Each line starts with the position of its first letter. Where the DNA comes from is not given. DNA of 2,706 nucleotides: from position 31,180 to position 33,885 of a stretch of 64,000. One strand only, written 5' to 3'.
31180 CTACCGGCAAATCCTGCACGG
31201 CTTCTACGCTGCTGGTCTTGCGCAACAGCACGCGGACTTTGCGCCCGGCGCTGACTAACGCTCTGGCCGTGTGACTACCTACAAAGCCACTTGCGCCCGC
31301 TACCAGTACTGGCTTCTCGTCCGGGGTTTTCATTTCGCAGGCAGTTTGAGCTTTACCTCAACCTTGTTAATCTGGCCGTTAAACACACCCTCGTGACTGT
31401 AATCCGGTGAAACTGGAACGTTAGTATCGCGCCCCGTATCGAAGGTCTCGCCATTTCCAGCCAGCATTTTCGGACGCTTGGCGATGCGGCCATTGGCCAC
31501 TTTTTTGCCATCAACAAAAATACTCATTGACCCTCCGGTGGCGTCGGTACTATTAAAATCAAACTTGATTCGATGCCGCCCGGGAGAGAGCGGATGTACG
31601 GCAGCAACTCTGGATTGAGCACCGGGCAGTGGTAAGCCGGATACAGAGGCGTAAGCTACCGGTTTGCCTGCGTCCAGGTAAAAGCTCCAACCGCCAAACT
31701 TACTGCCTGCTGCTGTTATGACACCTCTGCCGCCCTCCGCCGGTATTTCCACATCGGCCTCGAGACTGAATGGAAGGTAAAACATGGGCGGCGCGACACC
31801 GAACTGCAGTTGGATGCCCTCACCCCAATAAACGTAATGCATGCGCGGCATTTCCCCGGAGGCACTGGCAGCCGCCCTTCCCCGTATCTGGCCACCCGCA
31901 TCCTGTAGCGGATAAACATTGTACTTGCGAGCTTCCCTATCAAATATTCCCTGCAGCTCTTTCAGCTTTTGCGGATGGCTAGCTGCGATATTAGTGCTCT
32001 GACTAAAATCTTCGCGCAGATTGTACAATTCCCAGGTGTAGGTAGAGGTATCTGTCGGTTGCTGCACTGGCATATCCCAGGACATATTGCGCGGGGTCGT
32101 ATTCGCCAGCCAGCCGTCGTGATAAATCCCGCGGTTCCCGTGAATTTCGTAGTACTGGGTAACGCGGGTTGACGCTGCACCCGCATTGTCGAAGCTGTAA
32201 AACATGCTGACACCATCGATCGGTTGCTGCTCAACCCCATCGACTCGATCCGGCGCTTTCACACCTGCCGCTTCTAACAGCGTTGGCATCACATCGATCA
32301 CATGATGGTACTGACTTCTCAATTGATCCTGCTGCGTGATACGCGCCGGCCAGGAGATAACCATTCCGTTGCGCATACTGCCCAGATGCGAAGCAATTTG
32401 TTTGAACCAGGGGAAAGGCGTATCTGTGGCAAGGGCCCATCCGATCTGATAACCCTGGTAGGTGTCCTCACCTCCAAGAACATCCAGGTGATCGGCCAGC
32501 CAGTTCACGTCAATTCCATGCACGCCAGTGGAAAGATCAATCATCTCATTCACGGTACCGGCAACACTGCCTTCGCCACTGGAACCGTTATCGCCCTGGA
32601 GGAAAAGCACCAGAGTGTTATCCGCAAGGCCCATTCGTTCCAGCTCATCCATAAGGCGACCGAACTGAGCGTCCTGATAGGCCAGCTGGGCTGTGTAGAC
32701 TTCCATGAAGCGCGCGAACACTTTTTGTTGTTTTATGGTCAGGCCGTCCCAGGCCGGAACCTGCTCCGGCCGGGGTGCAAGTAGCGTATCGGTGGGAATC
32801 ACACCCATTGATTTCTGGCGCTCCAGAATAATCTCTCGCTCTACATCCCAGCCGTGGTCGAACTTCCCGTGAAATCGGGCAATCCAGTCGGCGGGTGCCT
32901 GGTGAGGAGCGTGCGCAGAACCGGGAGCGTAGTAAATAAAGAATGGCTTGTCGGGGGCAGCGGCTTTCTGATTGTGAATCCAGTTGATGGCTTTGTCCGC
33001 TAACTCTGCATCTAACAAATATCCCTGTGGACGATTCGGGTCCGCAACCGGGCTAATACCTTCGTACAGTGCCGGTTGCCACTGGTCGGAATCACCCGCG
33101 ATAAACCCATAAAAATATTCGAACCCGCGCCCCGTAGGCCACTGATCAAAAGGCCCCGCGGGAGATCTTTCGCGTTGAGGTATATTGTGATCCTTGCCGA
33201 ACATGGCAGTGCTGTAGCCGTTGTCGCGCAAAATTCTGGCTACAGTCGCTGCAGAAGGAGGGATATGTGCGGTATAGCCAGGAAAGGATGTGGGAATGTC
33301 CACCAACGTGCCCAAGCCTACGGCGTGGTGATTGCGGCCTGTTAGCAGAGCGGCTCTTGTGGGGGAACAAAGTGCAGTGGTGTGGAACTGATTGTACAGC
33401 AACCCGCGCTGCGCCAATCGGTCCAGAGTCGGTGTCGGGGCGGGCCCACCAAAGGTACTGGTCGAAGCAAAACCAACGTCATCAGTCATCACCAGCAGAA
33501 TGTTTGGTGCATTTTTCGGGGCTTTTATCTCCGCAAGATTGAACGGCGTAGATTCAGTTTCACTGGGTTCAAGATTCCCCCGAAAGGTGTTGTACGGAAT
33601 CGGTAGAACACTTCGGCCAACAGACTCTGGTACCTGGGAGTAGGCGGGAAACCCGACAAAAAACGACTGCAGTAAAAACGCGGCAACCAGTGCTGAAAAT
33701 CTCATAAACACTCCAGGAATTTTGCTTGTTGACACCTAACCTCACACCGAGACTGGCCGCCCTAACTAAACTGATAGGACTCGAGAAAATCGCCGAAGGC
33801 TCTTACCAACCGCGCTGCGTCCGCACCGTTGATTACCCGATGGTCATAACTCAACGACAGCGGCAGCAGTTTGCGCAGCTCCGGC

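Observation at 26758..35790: Tightly coupled thiolase / orphan E2 core / sulfatase / 3beta-HSD-like / sulfotransferase / sulfatase gene block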

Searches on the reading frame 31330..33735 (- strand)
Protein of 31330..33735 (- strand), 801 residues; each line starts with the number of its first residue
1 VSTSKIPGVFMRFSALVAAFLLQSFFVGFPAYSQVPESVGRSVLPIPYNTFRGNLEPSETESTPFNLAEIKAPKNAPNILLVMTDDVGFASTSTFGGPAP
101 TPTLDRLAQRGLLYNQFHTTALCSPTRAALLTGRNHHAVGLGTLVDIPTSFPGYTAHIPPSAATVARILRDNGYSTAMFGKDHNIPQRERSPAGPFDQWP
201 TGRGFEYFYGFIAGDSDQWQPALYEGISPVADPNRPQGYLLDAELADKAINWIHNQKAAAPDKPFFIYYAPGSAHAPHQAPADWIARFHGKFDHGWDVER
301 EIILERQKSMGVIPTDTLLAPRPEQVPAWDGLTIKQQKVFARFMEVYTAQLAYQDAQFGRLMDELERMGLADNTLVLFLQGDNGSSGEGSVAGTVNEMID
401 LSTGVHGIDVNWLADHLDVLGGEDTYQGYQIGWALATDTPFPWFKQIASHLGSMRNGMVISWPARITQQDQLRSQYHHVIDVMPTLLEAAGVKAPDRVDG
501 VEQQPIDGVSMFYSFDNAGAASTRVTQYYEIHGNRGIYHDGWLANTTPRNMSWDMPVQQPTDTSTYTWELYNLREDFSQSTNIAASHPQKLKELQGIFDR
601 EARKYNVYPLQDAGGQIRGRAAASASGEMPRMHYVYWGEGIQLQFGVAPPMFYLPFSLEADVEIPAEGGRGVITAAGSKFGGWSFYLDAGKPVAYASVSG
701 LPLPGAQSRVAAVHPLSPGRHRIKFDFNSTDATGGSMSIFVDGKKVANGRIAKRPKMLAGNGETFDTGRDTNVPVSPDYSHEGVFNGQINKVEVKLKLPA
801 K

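Call 4: search_protein_families(library=pfam, proteins=[window:31330-33735:-])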
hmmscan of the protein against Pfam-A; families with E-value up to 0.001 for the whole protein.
window:31330-33735:- (801 aa): 2 families
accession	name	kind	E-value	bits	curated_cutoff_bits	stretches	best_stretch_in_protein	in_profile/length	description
PF00884.28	Sulfatase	-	2.6e-60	204.7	25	1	77-492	1-301/301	Sulfatase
PF16347.10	SGSH_C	-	4.2e-08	33.9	29.3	1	443-508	5-69/154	N-sulphoglucosamine sulphohydrolase, C-terminal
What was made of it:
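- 31330..33705 (-): Sulfatase A: an exported class I (formylglycine, Cys-type CSPTR) PAS-like sulfatase with a C-terminal laminin-G/ConA-like domain (residues about 596-791). PF00884 at 205 bits (call 4).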

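Call 5: search_protein_families(library=ncbifam, proteins=[window:31330-33735:-])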
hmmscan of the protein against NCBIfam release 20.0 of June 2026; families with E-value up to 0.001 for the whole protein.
window:31330-33735:- (801 aa): 4 families
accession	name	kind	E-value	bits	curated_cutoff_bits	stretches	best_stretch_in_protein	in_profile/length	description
NF010322.0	PRK13759.1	equivalog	7e-30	104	481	3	75-190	5-113/486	arylsulfatase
TIGR03417.1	chol_sulfatase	equivalog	6.5e-20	71.5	433.45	1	76-384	2-291/500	choline-sulfatase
NF045661.1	HdlasePehA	equivalog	3.3e-14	52.4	900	2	77-187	3-105/506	phosphoric/sulfuric ester hydrolase PehA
NF052527.1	Mn_arylsulf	exception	7.1e-09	35.1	850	1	77-190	2-109/479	manganese-dependent arylsulfatase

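Call 32: search_solved_structures(query=window:31330-33705:-, max_evalue=0.001, show_alignments=1)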
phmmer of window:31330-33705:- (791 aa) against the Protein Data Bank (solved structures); distinct sequences matched with E-value up to 0.001: 76 (the best 60 are shown).
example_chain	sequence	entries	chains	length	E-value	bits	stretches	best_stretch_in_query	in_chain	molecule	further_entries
1hdh_A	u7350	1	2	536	4.8e-60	206.9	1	66-586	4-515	Arylsulfatase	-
4cxk_A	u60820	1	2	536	6.5e-60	206.4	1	66-585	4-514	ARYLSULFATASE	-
4cxs_A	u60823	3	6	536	1.7e-59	205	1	66-585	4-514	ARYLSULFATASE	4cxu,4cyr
5aj9_A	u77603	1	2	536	3.2e-59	204.1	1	66-585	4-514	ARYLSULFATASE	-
4cys_A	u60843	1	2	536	5.9e-59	203.2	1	66-585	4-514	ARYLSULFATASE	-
7all_AAA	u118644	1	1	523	7.7e-59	202.9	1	63-392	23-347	Arylsulfatase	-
3ed4_A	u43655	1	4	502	5e-26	94.3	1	61-277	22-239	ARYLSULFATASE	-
6prm_A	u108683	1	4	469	5.9e-24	87.5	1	65-278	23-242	exo-4S-kappa carrageenan S1 sulfatase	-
6bia_A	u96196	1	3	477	1.4e-23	86.2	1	62-278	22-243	Sulfatase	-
9hh3_A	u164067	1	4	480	3e-23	85.1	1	64-279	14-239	Sulfatase, family S1-19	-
6uss_A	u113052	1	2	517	1.2e-22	83.2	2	66-265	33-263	Sulfatase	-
6psm_A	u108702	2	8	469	1.5e-22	82.8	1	65-278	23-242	exo-4S-kappa carrageenan S1 sulfatase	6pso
7oza_AAA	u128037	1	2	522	2.1e-22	82.3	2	439-594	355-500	Putative secreted sulfatase ydeN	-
7stt_A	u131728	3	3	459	5.6e-22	81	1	66-286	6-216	N-acetylgalactosamine-6-sulfatase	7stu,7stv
9hh2_A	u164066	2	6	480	8.7e-22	80.3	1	64-279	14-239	Sulfatase, family S1-19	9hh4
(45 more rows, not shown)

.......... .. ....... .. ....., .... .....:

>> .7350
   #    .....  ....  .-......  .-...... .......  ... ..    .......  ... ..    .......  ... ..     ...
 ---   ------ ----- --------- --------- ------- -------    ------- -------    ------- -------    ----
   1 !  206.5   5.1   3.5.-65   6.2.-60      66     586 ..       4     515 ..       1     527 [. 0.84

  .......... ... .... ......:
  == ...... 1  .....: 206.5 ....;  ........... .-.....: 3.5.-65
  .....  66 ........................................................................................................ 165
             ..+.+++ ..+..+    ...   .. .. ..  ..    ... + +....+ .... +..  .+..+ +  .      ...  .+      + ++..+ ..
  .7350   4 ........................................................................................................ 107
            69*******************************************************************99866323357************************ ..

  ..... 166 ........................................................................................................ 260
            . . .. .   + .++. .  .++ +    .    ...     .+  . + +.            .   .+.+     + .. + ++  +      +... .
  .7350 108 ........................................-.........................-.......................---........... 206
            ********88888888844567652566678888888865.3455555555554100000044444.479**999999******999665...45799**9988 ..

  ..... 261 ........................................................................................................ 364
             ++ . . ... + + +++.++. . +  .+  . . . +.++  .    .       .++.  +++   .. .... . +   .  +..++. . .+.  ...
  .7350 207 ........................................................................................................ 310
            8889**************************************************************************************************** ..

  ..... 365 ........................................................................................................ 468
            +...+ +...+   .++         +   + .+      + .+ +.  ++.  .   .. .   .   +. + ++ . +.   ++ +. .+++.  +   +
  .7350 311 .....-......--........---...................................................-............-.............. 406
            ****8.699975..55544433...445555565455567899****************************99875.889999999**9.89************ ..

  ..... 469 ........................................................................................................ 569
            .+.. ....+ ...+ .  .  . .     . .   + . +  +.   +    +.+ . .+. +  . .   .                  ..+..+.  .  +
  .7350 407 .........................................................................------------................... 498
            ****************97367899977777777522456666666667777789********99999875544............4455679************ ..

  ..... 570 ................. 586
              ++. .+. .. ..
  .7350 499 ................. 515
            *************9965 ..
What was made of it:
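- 31330..33705 (-): Residues 66-586 match 1HDH at E 5e-60 (call 32).
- On Class I (S1, formylglycine-dependent) sulfatases: 1HDH matches at E 5e-60 (call 32).
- Closest known: Pseudomonas aeruginosa arylsulfatase PAS/AtsA. Same: The match is E 5e-60 over residues 66-586 (call 32).
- The closest solved sulfatase is the P. aeruginosa arylsulfatase (call 32).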

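Call 42: find_homologous_proteins(query=window:31330-33705:-)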
Query window:31330-33705:- (791 aa): 8000 proteins with E <= 0.001 among 8000 candidates; the best 120 are listed.
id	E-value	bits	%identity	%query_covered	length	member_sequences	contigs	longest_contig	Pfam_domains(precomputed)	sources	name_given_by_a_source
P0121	0.0e+0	1823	98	100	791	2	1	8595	PF16347.11,PF00884.29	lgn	-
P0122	0.0e+0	1508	81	98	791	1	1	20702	PF16347.11,PF00884.29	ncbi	-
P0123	0.0e+0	1496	79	100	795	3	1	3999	PF16347.11,PF00884.29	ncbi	-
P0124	0.0e+0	1488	79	100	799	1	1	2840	PF16347.11,PF00884.29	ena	-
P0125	0.0e+0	1455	79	97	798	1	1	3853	PF16347.11,PF00884.29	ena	-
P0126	0.0e+0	1452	77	99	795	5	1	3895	PF16347.11,PF00884.29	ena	-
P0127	0.0e+0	1421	76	100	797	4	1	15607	PF16347.11,PF00884.29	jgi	jgi:arylsulfatase A-like enzyme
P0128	0.0e+0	1355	77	92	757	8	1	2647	PF16347.11,PF00884.29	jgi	-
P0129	0.0e+0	1326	71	100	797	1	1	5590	PF16347.11,PF00884.29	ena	-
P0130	0.0e+0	1312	71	99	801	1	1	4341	PF16347.11,PF00884.29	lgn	-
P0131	0.0e+0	1307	71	99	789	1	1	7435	PF13385.14,PF16347.11,PF00884.29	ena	-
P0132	0.0e+0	1304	70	100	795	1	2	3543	PF16347.11,PF00884.29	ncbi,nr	ncbi:MAG: sulfatase-like hydrolase/transferase [Halioglobus sp.]|nr:sulfatase-like hydrolase/transfe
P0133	0.0e+0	1300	70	99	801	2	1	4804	PF16347.11,PF00884.29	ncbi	-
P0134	0.0e+0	1299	70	99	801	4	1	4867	PF16347.11,PF00884.29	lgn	-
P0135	0.0e+0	1298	71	96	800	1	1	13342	PF16347.11,PF00884.29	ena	-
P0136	0.0e+0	1294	72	97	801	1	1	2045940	PF16347.11,PF00884.29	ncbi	-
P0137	0.0e+0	1293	70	97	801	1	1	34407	PF16347.11,PF00884.29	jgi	jgi:arylsulfatase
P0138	0.0e+0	1281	71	96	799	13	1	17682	PF13385.14,PF16347.11,PF00884.29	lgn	-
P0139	0.0e+0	1261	69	100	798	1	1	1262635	PF16347.11,PF00884.29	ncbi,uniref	ncbi:sulfatase-like hydrolase/transferase [Haliea sp. E17]|uniref:sulfatase-like hydrolase/transfera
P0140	0.0e+0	1250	70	96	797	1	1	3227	PF16347.11,PF00884.29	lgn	-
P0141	0.0e+0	1249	69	97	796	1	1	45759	PF16347.11,PF00884.29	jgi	-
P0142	0.0e+0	1242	69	96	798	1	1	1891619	PF16347.11,PF00884.29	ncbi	-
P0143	0.0e+0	1228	67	99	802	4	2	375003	PF16347.11,PF00884.29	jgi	jgi:arylsulfatase A-like enzyme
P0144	0.0e+0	1225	67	100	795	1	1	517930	PF16347.11,PF00884.29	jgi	jgi:arylsulfatase A-like enzyme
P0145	0.0e+0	1222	67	97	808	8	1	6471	PF16347.11,PF00884.29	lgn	-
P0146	0.0e+0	1222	71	91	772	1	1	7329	PF16347.11,PF00884.29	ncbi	-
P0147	0.0e+0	1210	66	99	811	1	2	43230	PF16347.11,PF00884.29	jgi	-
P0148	0.0e+0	1202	65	96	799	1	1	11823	PF16347.11,PF00884.29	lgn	-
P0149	0.0e+0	1200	66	97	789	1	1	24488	PF16347.11,PF00884.29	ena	-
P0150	0.0e+0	1196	64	99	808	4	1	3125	PF16347.11,PF00884.29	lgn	-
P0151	0.0e+0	1194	65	99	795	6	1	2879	PF16347.11,PF00884.29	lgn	-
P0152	0.0e+0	1185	66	96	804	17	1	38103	PF16347.11,PF00884.29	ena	-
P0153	0.0e+0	1182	65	96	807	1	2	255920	PF16347.11,PF00884.29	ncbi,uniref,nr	ncbi:arylsulfatase [Aestuariicella hydrocarbonica]|uniref:Arylsulfatase n=1 Tax=Pseudomaricurvus hyd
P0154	0.0e+0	1182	65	98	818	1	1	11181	PF16347.11,PF00884.29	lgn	-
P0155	0.0e+0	1181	64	100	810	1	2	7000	PF16347.11,PF00884.29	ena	-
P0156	0.0e+0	1179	64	99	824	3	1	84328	PF16347.11,PF00884.29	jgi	jgi:arylsulfatase A-like enzyme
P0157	0.0e+0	1172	65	99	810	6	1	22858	PF16347.11,PF00884.29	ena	-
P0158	0.0e+0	1171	64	100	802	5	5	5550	PF16347.11,PF00884.29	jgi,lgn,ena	-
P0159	0.0e+0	1161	65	96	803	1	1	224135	PF16347.11,PF00884.29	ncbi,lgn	-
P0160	0.0e+0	1157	64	96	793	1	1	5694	PF16347.11,PF00884.29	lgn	-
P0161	0.0e+0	1155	65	96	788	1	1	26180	PF16347.11,PF00884.29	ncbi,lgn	-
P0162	0.0e+0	1154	66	96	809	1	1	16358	PF16347.11,PF00884.29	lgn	-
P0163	0.0e+0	1145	63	99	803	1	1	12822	PF16347.11,PF00884.29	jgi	-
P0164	0.0e+0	1145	65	96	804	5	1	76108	PF16347.11,PF00884.29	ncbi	-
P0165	0.0e+0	1141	65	96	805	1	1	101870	PF16347.11,PF00884.29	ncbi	-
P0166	0.0e+0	1140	63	99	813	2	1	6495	PF13385.14,PF00884.29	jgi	-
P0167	0.0e+0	1135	63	100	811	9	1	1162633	PF16347.11,PF00884.29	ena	-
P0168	0.0e+0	1131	62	96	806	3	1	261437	PF16347.11,PF00884.29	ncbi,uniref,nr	ncbi:arylsulfatase [Pseudomaricurvus sp. HS19]|uniref:arylsulfatase n=1 Tax=Pseudomaricurvus sp. HS1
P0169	0.0e+0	1131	65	96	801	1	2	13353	PF16347.11,PF00884.29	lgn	-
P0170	0.0e+0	1129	61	99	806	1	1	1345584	PF16347.11,PF00884.29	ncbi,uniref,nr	ncbi:arylsulfatase [Halioxenophilus sp. WMMB6]|uniref:arylsulfatase n=1 Tax=Halioxenophilus sp. WMMB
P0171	0.0e+0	1127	64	96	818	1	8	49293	PF16347.11,PF00884.29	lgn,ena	-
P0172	0.0e+0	1127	63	100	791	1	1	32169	PF16347.11,PF00884.29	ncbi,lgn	-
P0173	0.0e+0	1126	66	91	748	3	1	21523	PF16347.11,PF00884.29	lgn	-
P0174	0.0e+0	1112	63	96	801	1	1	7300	PF16347.11,PF00884.29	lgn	-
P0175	0.0e+0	1112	62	95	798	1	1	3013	PF13385.14,PF16347.11,PF00884.29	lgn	-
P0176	0.0e+0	1110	62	97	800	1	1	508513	PF00884.29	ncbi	-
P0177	0.0e+0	1110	63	96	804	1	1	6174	PF16347.11,PF00884.29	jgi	jgi:arylsulfatase A-like enzyme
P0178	0.0e+0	1110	61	100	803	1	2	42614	PF16347.11,PF00884.29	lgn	-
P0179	0.0e+0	1110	62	96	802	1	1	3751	PF00884.29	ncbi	-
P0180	0.0e+0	1109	60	99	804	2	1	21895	PF16347.11,PF00884.29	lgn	-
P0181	0.0e+0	1102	62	96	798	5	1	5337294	PF16347.11,PF00884.29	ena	-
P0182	0.0e+0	1102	61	99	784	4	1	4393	PF13385.14,PF16347.11,PF00884.29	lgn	-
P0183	0.0e+0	1100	63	96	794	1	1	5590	PF13385.14,PF16347.11,PF00884.29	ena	-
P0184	0.0e+0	1099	61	100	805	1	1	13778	PF00884.29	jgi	jgi:arylsulfatase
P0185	0.0e+0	1098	61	97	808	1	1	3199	PF16347.11,PF00884.29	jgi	-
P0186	0.0e+0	1097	60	97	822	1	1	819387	PF16347.11,PF00884.29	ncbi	-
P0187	0.0e+0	1096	62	96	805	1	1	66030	PF16347.11,PF00884.29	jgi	jgi:arylsulfatase A-like enzyme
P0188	0.0e+0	1095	63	94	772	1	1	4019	PF16347.11,PF00884.29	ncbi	ncbi:MAG: arylsulfatase, partial [Pseudomonadales bacterium]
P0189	0.0e+0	1094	61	100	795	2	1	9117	PF16347.11,PF00884.29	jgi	-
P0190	0.0e+0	1093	59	99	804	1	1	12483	PF16347.11,PF00884.29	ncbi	-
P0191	0.0e+0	1092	61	96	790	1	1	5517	PF16347.11,PF00884.29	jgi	jgi:arylsulfatase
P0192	0.0e+0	1091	61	97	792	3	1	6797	PF16347.11,PF00884.29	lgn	-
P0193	0.0e+0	1090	61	96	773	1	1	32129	PF16347.11,PF00884.29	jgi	jgi:arylsulfatase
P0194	0.0e+0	1089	62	96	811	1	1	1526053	PF16347.11,PF00884.29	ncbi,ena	-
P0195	0.0e+0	1089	61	96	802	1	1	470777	PF16347.11,PF00884.29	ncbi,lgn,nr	ncbi:MAG: arylsulfatase [Porticoccaceae bacterium]|nr:MAG: arylsulfatase [Porticoccaceae bacterium]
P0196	0.0e+0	1089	63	93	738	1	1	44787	PF16347.11,PF00884.29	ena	-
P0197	0.0e+0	1087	59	99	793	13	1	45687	PF00884.29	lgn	-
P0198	0.0e+0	1086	59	99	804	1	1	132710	PF16347.11,PF00884.29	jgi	jgi:arylsulfatase A-like enzyme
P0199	0.0e+0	1086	61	96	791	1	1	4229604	PF00884.29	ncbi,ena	-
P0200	0.0e+0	1085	61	96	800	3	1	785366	PF16347.11,PF00884.29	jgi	-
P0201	0.0e+0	1085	64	91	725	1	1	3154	PF16347.11,PF00884.29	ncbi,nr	ncbi:MAG: arylsulfatase [Halioglobus sp.]|nr:arylsulfatase [Halioglobus sp.]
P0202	0.0e+0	1084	61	97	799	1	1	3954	PF16347.11,PF00884.29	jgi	jgi:arylsulfatase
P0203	0.0e+0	1080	63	93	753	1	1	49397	PF16347.11,PF00884.29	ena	-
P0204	0.0e+0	1080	59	99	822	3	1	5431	PF16347.11,PF00884.29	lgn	-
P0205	0.0e+0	1080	61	96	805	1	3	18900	PF00884.29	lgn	-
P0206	0.0e+0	1074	60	99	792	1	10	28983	PF16347.11,PF00884.29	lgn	-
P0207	0.0e+0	1066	60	99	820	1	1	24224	PF16347.11,PF00884.29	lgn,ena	-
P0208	0.0e+0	1065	60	100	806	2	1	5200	PF16347.11,PF00884.29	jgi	jgi:arylsulfatase A-like enzyme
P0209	0.0e+0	1064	58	99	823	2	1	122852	PF16347.11,PF00884.29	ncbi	-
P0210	0.0e+0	1063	59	96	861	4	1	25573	PF16347.11,PF00884.29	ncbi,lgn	-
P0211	0.0e+0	1058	60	96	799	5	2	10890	PF00884.29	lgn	-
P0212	0.0e+0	1054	60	96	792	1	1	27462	PF00884.29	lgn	-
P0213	0.0e+0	1053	60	95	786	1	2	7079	PF16347.11,PF00884.29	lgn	-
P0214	0.0e+0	1050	58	100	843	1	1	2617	PF16347.11,PF00884.29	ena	-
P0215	0.0e+0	1049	59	96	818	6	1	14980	PF16347.11,PF00884.29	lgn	-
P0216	0.0e+0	1049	60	96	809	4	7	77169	PF16347.11,PF00884.29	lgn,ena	-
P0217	0.0e+0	1046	61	93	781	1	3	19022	PF00884.29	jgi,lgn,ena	-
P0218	0.0e+0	1045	58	96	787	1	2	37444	PF16347.11,PF00884.29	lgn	-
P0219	0.0e+0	1041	58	97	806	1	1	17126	PF16347.11,PF00884.29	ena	-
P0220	0.0e+0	1040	58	96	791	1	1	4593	PF16347.11,PF00884.29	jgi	jgi:arylsulfatase A-like enzyme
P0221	0.0e+0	1040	58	95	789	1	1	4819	PF16347.11,PF00884.29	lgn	-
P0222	0.0e+0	1039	59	96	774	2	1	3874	PF16347.11,PF00884.29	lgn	-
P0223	0.0e+0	1039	58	96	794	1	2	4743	PF16347.11,PF00884.29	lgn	-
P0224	0.0e+0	1038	57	99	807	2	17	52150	PF16347.11,PF00884.29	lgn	-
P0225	0.0e+0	1035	59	97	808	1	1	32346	PF16347.11,PF00884.29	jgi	jgi:arylsulfatase A-like enzyme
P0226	0.0e+0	1035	58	99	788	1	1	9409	PF16347.11,PF00884.29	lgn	-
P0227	0.0e+0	1034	59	96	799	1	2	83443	PF16347.11,PF00884.29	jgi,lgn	-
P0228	0.0e+0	1030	59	96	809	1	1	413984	PF16347.11,PF00884.29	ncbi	ncbi:MAG: arylsulfatase [Myxococcota bacterium]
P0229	0.0e+0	1029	58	96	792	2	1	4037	PF00884.29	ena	-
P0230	0.0e+0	1029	59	95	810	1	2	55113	PF00884.29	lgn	-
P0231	0.0e+0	1026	59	96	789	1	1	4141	PF00884.29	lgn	-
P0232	0.0e+0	1020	58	95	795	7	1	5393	PF16347.11,PF00884.29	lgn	-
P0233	0.0e+0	1013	57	96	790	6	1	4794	PF16347.11,PF00884.29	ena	-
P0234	0.0e+0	1012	58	95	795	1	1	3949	PF16347.11,PF00884.29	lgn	-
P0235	4.5e-298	1009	57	97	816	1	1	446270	PF16347.11,PF00884.29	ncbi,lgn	-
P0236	3.2e-297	1006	58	96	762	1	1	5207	PF16347.11,PF00884.29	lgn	-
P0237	7.0e-297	1005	62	88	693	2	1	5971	PF00884.29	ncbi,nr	ncbi:MAG: sulfatase-like hydrolase/transferase, partial [Bacteroidales bacterium]|nr:sulfatase-like 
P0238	7.3e-297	1005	57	97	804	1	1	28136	PF16347.11,PF00884.29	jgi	jgi:arylsulfatase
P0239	3.6e-295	999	57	96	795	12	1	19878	PF16347.11,PF00884.29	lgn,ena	-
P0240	7.4e-295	998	57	99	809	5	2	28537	PF00884.29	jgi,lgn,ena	-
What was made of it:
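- Checked: However, the 98%-identical homologue P0121 is 791 aa, which fits the ATG (call 42).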
